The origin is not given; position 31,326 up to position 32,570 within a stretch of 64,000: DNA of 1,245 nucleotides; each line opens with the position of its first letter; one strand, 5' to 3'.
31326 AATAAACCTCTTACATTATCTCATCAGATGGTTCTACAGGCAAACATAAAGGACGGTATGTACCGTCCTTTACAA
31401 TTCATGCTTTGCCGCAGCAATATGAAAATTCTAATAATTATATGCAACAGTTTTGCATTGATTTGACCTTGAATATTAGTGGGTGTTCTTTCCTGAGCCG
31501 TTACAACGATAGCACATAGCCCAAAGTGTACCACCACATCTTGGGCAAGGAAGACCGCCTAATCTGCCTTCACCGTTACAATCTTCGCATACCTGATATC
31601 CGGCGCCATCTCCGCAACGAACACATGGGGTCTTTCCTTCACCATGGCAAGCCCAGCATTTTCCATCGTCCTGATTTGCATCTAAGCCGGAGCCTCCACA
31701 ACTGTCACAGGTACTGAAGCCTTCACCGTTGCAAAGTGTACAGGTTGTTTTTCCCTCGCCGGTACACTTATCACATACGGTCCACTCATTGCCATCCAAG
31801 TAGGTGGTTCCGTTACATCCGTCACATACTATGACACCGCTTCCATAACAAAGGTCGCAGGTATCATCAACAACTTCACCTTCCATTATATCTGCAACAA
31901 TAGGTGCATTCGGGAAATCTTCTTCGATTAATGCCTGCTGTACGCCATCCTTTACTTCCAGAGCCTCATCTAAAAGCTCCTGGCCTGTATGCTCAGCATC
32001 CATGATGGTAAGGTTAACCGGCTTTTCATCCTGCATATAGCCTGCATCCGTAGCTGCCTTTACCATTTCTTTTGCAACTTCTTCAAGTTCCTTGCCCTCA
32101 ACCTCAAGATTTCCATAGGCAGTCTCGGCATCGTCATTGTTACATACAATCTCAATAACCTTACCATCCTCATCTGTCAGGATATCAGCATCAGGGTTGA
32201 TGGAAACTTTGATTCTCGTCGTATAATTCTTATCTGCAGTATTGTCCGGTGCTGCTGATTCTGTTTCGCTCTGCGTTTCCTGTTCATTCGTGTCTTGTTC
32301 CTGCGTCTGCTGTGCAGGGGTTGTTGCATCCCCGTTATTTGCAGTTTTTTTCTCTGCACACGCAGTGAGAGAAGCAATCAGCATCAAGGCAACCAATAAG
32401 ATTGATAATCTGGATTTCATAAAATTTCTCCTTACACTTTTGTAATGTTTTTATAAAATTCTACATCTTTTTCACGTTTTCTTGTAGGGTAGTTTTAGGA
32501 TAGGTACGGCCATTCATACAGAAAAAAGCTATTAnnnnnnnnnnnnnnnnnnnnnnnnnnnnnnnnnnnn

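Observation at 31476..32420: Exported lipoprotein carrying about ten DnaJ-type CxxCxGxG zinc-finger repeats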

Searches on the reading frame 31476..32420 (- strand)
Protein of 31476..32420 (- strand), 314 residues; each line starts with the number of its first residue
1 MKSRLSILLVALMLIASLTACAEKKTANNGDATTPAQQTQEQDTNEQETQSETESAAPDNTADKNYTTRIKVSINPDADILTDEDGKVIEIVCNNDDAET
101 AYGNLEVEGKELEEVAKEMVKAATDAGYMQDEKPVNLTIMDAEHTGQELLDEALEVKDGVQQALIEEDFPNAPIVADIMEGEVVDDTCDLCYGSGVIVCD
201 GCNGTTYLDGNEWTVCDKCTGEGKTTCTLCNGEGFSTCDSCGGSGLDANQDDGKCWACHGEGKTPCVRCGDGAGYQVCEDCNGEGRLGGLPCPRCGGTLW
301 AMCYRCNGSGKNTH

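Call 3: search_protein_families(library=pfam, proteins=[window:31476-32420:-], max_evalue=10)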
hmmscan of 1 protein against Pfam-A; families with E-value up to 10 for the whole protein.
window:31476-32420:- (314 aa): 13 families
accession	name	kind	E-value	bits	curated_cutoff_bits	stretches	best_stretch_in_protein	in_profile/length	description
PF23750.1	RsgI_M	-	3.7e-13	50.6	25.3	1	70-167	4-99/133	Anti-sigma factor RsgI-like central domain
PF00684.25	DnaJ_CXXCXGXG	-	2.8e-07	31.1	32.7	3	238-298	1-64/65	DnaJ central domain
PF25436.1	BSD2_CRD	-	0.00028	21.5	27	2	185-210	37-62/69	BSD2 cysteine rich domain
PF23733.2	GRXCR1-2_C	-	0.00028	21.2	26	2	292-312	1-21/47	GRXCR1/2, C-terminal domain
PF19516.4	DUF6049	-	0.022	13.8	30.1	1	4-108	5-84/708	Family of unknown function (DUF6049)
PF21827.1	New_glue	-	0.096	12.9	31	1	1-62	1-60/94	New glue protein family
PF16118.10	DUF4834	-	0.22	12.9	27.8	1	8-69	15-82/99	Domain of unknown function (DUF4834)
PF21529.2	GLV1-2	-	0.25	12.7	28.1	1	8-67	1-59/69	Gloven 1/2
PF15330.11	SIT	-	0.4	11.7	27.6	1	7-44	9-45/114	SHP2-interacting transmembrane adaptor protein, SIT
PF12182.14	DUF3642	-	0.45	11.4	22.7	1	28-91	3-66/93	Bacterial lipoprotein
PF24871.1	Piezo_TM1-24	-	0.58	9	28.8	1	10-73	106-166/682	Piezo TM1-24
PF14755.11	Nsp2_AV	-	0.62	10.8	20.8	1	26-60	69-102/148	Nsp2, transmembrane domain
PF14851.11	FAM176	-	0.78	10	31.5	1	8-68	34-94/152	FAM176 family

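Call 4: search_protein_families(library=ncbifam, proteins=[window:31476-32420:-], max_evalue=10)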
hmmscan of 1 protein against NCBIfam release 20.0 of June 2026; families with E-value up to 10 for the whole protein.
window:31476-32420:- (314 aa): 19 families
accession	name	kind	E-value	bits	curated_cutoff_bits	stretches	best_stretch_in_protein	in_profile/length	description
NF047631.1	SodCMycob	equivalog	0.00015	21.4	230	1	9-71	14-75/236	superoxide dismutase[Cu-Zn]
TIGR02349.1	DnaJ_bact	equivalog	0.0004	19.9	377.2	2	236-298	144-209/354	molecular chaperone DnaJ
NF047879.1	catechol_SstD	exception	0.0018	17.4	450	1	2-83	2-78/343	ferrated catecholamine ABC transporter substrate-binding lipoprotein SstD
NF008035.0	PRK10767.1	subfamily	0.0045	16.1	338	1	236-298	142-203/374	molecular chaperone DnaJ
TIGR03490.1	Mycoplas_LppA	paralog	0.0078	14.7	325.5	1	2-68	5-68/541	LppA family lipoprotein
NF058604.1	RtpA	equivalog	0.019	15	65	2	277-298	11-32/50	anti-TRAP protein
NF045625.1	IBP_CFB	equivalog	0.03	13.6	400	1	1-74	1-70/275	ice-binding protein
NF041057.1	Rcas_1661_fam_Se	equivalog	0.042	13.4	190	1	11-71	2-60/247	Rcas_1661 family thioredoxin-like (seleno)lipoprotein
NF040528.1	SP_0198_lipo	equivalog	0.046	13.7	100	1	5-66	3-66/144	SP_0198 family lipoprotein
NF041742.1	WGxxGxxG_fam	subfamily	0.064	13.8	35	1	1-46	1-46/69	WGxxGxxG family protein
TIGR03931.1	T7SS_Rv3446c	hypoth_equivalog_domain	0.065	13.5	47.6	1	7-125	6-122/194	type VII secretion-associated protein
NF045829.1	UU052_fam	exception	0.065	11.9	210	1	5-95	6-86/662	MSC_0620 family F1-like ATPase-associated subunit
NF041193.1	lipo_SP0191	subfamily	0.096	12.7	75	1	7-59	4-49/190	SP0191 family lipoprotein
NF053689.1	BamJ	equivalog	0.11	12.7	100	1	1-67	1-68/184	BamJ family beta-barrel-assembly machinery protein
TIGR03593.1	yidC_nterm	equivalog_domain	0.13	11.8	58.25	1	7-72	9-78/363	membrane protein insertase YidC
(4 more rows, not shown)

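Call 5: search_solved_structures(query=window:31476-32420:-, max_evalue=10, show_alignments=3)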
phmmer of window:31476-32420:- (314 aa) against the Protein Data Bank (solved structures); distinct sequences matched with E-value up to 10: 19.
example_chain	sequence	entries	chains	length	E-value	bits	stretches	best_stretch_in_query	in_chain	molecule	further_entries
1exk_A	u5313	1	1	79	3.1e-05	26.8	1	236-297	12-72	DNAJ PROTEIN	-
9ci1_1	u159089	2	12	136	0.018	17.8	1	214-274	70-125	Bundle Sheath Defective 2 | Protein BUNDLE SHEATH DEFECTIVE 2, chloroplastic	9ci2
6ekb_A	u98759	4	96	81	0.021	17.5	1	215-274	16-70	DnaJ/Hsp40 cysteine-rich domain superfamily protein | Protein BUNDLE SHEATH DEFECTIVE 2, chloroplastic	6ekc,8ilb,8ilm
8her_B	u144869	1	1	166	0.056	16.1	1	79-139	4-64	Anti-sigma factor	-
2ctt_A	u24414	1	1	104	0.1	15.3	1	236-301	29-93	DnaJ homolog subfamily A member 3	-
8hep_B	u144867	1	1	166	0.11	15.2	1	76-134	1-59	Anti-sigma factor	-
7zhs_A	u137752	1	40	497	0.23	14.1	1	236-297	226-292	Ubiquitin-like protein SMT3,DnaJ homolog subfamily A member 2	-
3lcz_A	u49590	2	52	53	0.26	13.9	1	277-298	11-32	Inhibitor of TRAP, regulated by T-BOX (Trp) sequence RtpA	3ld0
8u9o_B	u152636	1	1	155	0.26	13.9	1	82-164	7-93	Anti-sigma-I factor RsgI9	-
6jzb_A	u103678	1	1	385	0.37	13.4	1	238-298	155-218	Chaperone protein DnaJ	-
2e5r_A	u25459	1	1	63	0.39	13.4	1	250-290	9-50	Dystrobrevin alpha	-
2qz2_A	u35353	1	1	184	0.43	13.2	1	203-264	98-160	Endo-1,4-beta-xylanase I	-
1bk1_A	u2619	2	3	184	0.45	13.1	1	203-264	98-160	ENDO-1,4-B-XYLANASE C | Endo-1,4-beta-xylanase I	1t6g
1ukr_A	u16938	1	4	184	0.46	13.1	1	203-264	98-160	ENDO-1,4-B-XYLANASE I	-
3ri8_A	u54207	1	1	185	0.46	13.1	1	203-264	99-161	Endo-1,4-beta-xylanase 3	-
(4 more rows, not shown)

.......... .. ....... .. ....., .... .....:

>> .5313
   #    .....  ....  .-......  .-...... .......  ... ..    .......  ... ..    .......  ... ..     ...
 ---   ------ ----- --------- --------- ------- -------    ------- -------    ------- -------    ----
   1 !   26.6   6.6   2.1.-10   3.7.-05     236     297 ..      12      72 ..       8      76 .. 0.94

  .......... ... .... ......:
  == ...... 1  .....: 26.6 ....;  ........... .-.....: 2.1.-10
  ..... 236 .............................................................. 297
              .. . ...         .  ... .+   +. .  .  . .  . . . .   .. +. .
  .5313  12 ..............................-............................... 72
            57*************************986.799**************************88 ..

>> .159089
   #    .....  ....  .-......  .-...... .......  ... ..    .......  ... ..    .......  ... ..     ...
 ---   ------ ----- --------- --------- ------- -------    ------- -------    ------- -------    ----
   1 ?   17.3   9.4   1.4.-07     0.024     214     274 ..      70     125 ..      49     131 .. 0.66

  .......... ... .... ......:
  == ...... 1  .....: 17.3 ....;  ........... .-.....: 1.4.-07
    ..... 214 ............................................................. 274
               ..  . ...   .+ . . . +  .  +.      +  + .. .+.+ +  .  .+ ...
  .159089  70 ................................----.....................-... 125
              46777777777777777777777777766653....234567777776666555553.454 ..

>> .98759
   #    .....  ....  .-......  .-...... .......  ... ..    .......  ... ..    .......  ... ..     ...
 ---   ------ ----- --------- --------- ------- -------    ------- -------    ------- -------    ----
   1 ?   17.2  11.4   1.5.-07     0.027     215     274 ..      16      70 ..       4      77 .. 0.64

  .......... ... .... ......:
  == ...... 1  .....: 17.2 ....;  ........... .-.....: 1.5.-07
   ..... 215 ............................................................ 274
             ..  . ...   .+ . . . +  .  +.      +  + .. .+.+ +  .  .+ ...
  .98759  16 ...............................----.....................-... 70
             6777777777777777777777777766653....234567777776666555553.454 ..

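Call 7: find_homologous_proteins(query=window:31476-32420:-)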
Query window:31476-32420:- (314 aa): 36 proteins with E <= 0.001 among 3317 candidates.
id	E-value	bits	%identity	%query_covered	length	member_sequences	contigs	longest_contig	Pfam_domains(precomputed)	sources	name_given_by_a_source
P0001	4.4e-205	698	97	100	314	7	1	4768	PF23750.2,PF00684.26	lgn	-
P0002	4.3e-174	597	80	100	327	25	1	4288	PF23750.2,PF00684.26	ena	-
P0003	5.0e-172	590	82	100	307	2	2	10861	PF23750.2,PF00684.26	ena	-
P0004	1.2e-171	588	82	100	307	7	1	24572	PF23750.2,PF00684.26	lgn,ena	-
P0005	1.7e-154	532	76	100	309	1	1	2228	PF23750.2,PF00684.26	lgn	-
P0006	7.1e-149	514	70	100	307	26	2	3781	PF23750.2,PF00684.26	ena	-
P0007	8.7e-136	471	69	99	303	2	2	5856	PF23750.2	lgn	-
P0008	1.8e-135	470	67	100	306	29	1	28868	PF23750.2,PF00684.26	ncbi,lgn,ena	-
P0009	6.0e-135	468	68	99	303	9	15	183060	PF23750.2,PF00684.26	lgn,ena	-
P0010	2.2e-100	354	54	99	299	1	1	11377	PF23750.2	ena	-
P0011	7.0e-95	336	49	100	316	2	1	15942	PF23750.2,PF00684.26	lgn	-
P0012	1.8e-88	315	77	64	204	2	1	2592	PF23750.2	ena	-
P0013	2.8e-88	315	47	99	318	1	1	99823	PF23750.2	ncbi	-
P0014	4.7e-88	314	48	99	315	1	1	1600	PF23750.2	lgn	-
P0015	5.8e-86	307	48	99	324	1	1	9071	PF23750.2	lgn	-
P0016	2.0e-85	305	49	98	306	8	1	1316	PF23750.2,PF00684.26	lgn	-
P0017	1.7e-81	292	48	90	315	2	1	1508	PF23750.2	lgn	-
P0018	4.5e-81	291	44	99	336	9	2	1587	PF23750.2,PF00684.26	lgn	-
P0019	2.8e-75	272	43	98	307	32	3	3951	PF23750.2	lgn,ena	-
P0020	1.4e-10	59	29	96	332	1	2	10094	PF23750.2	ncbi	-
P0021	3.9e-9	55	27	99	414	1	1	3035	PF23750.2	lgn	-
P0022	3.4e-8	51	37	39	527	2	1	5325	-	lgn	-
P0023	1.3e-7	50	27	100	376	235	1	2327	PF23750.2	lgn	-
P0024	2.5e-6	45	27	78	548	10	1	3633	PF23750.2,PF25436.1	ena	-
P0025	5.7e-6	44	27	78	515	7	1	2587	PF23750.2,PF25436.1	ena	-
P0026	1.6e-5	43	35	42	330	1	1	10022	PF00684.26,PF25436.1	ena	-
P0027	2.7e-5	42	37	39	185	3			PF00684.26,PF25436.1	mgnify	mgnify:CR=1 FL=1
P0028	4.4e-5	41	42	45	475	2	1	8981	PF00684.26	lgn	-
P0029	5.7e-5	41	37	35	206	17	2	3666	PF15777.11,PF23733.3,PF00684.26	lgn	-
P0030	1.3e-4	40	36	46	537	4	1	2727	PF23750.2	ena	-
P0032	1.7e-4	39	26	78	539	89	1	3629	PF23750.2,PF25436.1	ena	-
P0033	2.1e-4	39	26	78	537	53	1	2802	PF23750.2,PF25436.1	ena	-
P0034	2.8e-4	39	34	37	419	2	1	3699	PF00684.26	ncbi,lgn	-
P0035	6.2e-4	37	36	44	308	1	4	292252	PF00684.26,PF25436.1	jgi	jgi:hypothetical protein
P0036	6.2e-4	37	36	44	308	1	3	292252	PF00684.26,PF25436.1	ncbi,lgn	-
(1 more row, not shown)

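Call 14: find_encoding_contigs(protein=P0009, flank=8000, max_places=3)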
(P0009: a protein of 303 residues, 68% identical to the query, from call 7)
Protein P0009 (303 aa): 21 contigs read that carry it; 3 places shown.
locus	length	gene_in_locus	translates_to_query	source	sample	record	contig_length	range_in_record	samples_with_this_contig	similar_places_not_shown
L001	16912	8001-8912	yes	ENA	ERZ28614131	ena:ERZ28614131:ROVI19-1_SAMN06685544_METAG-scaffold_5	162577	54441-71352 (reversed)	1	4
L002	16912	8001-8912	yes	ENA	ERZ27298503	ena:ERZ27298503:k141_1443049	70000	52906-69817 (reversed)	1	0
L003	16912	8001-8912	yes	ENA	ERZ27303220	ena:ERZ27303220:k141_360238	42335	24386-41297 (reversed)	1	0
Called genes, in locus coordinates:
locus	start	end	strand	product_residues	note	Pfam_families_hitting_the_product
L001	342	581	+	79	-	-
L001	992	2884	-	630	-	PF00240:ubiquitin, PF13855:LRR_8 (faint), PF13306:LRR_5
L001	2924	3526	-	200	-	PF00440:TetR_N (weak)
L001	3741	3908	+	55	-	-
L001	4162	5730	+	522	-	PF17202:sCache_3_3, PF00672:HAMP (weak), PF06419:COG6_N (faint), PF00015:MCPsignal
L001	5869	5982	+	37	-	-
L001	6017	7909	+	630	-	PF00990:GGDEF (weak), PF00563:EAL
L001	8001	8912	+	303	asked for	PF23750:RsgI_M, PF00684:DnaJ_CXXCXGXG (faint)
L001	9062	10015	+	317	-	PF13930:Endonuclea_NS_2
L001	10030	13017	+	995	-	PF07690:MFS_1, PF02837:Glyco_hydro_2_N, PF22666:Glyco_hydro_2_N2, PF00703:Glyco_hydro_2 (weak), PF02836:Glyco_hydro_2_C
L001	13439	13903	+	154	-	PF14478:DUF4430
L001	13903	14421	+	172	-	-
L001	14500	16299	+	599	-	PF00512:HisKA, PF02518:HATPase_c, PF00072:Response_reg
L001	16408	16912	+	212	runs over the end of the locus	PF14378:PAP2_3 (faint)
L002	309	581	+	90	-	-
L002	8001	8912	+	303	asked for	PF23750:RsgI_M, PF00684:DnaJ_CXXCXGXG (faint)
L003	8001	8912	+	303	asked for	PF23750:RsgI_M, PF00684:DnaJ_CXXCXGXG (faint)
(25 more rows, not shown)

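Call 23: predict_structure(alignment_id=A1)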
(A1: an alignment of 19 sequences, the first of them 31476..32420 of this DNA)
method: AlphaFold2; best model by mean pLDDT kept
length: 314 residues; sequences in the alignment: 19
mean_pLDDT: 72.3   pTM: 0.55
mean pLDDT of the five models: 72.3, 58.6, 51.4, 48.0, 47.1
residues with pLDDT >= 90: 95; 70-90: 115; 50-70: 24; < 50: 80
segments of 3 or more residues with pLDDT < 50: 1-62, 203-212, 289-295
pLDDT, mean of each block of 10 residues (from residue 1): 44 38 26 24 24 32 76 88 94 93 95 96 92 84 90 89 83 79 83 82 44 63 83 88 92 92 85 78 63 55 86 74
secondary structure, 60 per line:
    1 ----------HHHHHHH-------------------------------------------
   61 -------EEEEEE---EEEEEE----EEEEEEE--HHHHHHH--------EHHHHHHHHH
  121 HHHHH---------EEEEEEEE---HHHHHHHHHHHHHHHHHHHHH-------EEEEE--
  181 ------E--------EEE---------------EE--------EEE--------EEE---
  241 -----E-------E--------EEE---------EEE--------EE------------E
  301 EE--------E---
elements in order: H11-17 E68-73 E77-82 E87-93 H96-102 H112-125 E135-142 H146-166 E174-178 E196-198 E224-226 E235-237 E263-265 E275-277 E300-302

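Call 26: fold_search(model_id=the predicted structure, library=pdb)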
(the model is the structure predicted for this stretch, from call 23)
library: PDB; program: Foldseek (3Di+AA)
matches with E <= 10: 370; with E <= 0.001: 6
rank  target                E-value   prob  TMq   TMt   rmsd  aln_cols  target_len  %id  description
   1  8t9n_B                3.4e-06  1.00  0.30  0.77   3.4       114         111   16  Bacillus subtilis RsgI GGG mutant (released 2023-09-20)
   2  8t9n_A                2.0e-05  1.00  0.30  0.65   3.3       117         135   15  Bacillus subtilis RsgI GGG mutant (released 2023-09-20)
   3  8hep_MODEL_1_B        7.5e-04  1.00  0.27  0.47   3.7       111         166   20  Solution structure of the periplasmic domain of the anti-sigma factor RsgI1 from Clostridium thermocellum (released 2023-05-24)
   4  8her_MODEL_1_B        7.9e-04  1.00  0.21  0.36   7.0       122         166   23  Solution structure of the periplasmic domain of RsgI6 from Clostridium thermocellum (released 2023-05-24)
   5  8u9o_MODEL_1_B        8.4e-04  1.00  0.25  0.46   4.0       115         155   18  Solution structure of RsgI9 CRE domain from C. thermocellum (released 2024-04-24)
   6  6ekb                  9.5e-04  1.00  0.15  0.69   3.9        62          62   31  Crystal structure of the BSD2 homolog of Arabidopsis thaliana (released 2017-12-06)
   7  8heq_MODEL_1_B        8.7e-03  1.00  0.26  0.47   3.6       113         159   12  Solution structure of the periplasmic domain of the anti-sigma factor RsgI2 from Clostridium thermocellum (released 2023-05-24)
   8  6ekc_B1               1.7e-02  0.82  0.08  0.32   8.9        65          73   31  Crystal structure of the BSD2 homolog of Arabidopsis thaliana bound to the octameric assembly of RbcL from Thermosyne (released 2017-12-06)
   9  8hdj_B                3.4e-02  1.00  0.26  0.53   2.3       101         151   14  Periplasmic domain of RsgI2 of Clostridium thermocellum (released 2023-05-17)
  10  8hdj_D                3.6e-02  0.99  0.25  0.47   3.1       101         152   12  Periplasmic domain of RsgI2 of Clostridium thermocellum (released 2023-05-17)
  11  8hdj_H                4.0e-02  0.99  0.25  0.47   3.1       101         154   12  Periplasmic domain of RsgI2 of Clostridium thermocellum (released 2023-05-17)
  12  8hdj_F                6.6e-02  0.99  0.27  0.52   2.1       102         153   15  Periplasmic domain of RsgI2 of Clostridium thermocellum (released 2023-05-17)
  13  5o5j_K                8.4e-02  0.57  0.17  0.41  10.3       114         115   12  Structure of the 30S small ribosomal subunit from Mycobacterium smegmatis (released 2017-07-12)
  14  7w8d_A                1.7e-01  0.33  0.18  0.31  11.9       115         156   18  The structure of Deinococcus radiodurans RuvC (released 2022-08-17)
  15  3zu4                  1.8e-01  0.13  0.15  0.12  12.7       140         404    7  Structure of the enoyl-ACP reductase FabV from Yersinia pestis with the cofactor NADH and the 2-pyridone inhibitor PT172 (released 2012-01-18)
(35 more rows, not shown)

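Call 31: find_related_loci(query=A1, collection=genome_contigs, flank=8000)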
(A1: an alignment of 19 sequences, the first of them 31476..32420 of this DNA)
Query A1 (314 aa) in genome_contigs; peptide patterns used: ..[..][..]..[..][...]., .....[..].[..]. (x = any residue, [..] = any of these).
102 stretches matched a pattern; 5 encode a relative of the query (tblastn E <= 1e-3); 5 distinct loci.
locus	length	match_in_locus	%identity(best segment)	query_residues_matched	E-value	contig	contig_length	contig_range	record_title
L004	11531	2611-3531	85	1-314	1e-177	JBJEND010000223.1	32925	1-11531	MAG: Butyrivibrio sp. isolate LOHA29_bin.045 NODE_584_length_32925_cov_6.279039, whole genome shotgun sequence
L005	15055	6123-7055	81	1-314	4e-166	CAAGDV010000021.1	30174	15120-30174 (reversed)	MAG TPA_asm: Lachnospiraceae bacterium, isolate HGM12085, WGS project CAAGDV010000000 data, contig: SRS476152_8_k119_198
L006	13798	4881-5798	67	1-314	3e-139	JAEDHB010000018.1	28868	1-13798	MAG: Butyrivibrio sp. isolate MAG125 NODE_1213_length_28868_cov_8.033492, whole genome shotgun sequence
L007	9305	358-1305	47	1-310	7e-92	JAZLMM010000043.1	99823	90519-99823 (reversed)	MAG: Oscillospiraceae bacterium isolate T1900044955_TA20190009.MAGScoT_cleanbin_000001 SGB_3808_k141_1187792, whole geno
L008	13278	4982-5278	31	194-298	2e-5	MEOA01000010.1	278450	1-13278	MAG: Bacteroidetes bacterium GWE2_42_24 gwe2_scaffold_13, whole genome shotgun sequence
